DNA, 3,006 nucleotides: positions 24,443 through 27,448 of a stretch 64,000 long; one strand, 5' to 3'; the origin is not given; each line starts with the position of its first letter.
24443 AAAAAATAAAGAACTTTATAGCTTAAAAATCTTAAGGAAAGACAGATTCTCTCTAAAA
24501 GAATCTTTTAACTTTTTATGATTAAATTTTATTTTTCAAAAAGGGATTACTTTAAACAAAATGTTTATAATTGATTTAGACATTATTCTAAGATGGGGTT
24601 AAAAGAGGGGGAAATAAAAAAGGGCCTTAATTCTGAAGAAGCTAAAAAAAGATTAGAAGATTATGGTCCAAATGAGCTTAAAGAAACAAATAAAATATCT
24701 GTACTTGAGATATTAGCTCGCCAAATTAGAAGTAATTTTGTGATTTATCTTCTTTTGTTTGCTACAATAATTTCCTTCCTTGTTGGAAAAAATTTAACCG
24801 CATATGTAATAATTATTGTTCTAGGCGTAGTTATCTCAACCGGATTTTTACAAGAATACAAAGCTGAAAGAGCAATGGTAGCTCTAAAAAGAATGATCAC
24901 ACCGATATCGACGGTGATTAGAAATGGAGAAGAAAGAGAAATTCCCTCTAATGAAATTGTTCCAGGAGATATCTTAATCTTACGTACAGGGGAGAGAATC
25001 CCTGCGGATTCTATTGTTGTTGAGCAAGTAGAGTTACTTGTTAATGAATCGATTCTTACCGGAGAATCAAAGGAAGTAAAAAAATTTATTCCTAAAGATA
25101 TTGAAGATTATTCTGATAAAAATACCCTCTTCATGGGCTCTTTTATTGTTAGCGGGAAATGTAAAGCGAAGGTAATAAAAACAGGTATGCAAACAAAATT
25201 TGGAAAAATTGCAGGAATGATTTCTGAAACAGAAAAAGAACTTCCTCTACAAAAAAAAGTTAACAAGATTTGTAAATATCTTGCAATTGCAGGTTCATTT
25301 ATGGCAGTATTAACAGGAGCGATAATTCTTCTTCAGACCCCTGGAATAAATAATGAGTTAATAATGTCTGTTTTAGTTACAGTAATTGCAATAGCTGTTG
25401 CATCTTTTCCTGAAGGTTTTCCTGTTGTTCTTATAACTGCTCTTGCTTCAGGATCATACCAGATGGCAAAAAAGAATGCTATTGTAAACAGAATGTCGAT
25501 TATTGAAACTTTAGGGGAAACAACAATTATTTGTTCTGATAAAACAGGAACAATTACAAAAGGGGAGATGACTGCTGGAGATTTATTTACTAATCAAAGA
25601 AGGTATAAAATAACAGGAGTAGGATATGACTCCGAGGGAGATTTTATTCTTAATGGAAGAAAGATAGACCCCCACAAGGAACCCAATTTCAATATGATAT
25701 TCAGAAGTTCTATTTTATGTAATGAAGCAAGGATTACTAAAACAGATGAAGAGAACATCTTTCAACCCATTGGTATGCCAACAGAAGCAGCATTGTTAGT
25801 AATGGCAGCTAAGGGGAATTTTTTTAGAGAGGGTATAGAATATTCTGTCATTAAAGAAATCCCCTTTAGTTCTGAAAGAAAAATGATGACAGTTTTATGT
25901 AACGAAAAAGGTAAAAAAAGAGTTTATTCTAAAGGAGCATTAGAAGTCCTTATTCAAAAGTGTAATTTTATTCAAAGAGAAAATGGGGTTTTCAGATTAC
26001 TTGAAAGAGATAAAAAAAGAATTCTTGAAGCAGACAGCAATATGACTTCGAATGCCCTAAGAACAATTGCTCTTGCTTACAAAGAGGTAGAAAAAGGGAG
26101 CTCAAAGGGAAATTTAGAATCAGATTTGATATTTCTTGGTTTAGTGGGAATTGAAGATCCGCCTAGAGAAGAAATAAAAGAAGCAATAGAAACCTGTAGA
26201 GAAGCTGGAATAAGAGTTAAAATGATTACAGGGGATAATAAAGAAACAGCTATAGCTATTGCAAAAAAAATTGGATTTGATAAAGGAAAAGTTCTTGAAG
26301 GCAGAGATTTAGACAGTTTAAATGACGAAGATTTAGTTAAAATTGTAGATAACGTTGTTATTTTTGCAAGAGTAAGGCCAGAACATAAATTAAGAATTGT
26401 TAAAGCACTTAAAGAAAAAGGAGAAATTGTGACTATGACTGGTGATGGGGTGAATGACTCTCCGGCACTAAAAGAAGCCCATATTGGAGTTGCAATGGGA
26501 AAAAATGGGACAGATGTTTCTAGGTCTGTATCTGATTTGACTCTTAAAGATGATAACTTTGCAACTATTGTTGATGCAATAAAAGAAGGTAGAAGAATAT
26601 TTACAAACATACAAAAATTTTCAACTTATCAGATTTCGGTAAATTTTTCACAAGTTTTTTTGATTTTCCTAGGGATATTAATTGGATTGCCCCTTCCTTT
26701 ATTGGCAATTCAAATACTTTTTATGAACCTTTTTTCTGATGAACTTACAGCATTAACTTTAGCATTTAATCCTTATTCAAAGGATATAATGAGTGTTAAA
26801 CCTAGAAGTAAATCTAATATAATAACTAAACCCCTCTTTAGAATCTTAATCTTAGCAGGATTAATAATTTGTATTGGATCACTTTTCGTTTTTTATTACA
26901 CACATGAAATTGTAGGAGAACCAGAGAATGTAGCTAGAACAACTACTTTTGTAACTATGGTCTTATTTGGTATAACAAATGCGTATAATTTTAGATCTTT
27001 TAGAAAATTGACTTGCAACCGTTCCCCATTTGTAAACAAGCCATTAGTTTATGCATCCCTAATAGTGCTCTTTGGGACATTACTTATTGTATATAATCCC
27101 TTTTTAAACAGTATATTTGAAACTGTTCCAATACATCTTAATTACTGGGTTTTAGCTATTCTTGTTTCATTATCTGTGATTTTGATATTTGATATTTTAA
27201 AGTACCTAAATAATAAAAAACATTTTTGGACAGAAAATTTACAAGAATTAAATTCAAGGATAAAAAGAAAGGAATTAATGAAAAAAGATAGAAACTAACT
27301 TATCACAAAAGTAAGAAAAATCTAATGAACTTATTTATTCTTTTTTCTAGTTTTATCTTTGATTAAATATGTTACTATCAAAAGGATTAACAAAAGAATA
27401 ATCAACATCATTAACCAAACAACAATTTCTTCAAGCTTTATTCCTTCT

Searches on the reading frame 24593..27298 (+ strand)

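Call 12: search_protein_families(library=pfam, proteins=[window:24593-27298:+], max_evalue=0.00001)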
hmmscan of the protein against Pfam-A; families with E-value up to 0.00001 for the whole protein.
window:24593-27298:+ (901 aa): 5 families
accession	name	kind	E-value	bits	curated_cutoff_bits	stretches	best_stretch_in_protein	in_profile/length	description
PF00122.25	E1-E2_ATPase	-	6e-49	166.4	28.1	1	101-294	2-181/181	E1-E2 ATPase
PF00689.26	Cation_ATPase_C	-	7.8e-41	140.2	27.3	1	700-872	1-175/175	Cation transporting ATPase, C-terminus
PF13246.12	Cation_ATPase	-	2.3e-19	69.6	21.7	1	374-460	1-91/91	Cation transport ATPase (P-type)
PF00702.32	Hydrolase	-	4.7e-19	70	26.4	1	504-630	77-191/191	haloacid dehalogenase-like hydrolase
PF00690.31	Cation_ATPase_N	-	1e-13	51.2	20.4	1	8-61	17-69/69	Cation transporter/ATPase, N-terminus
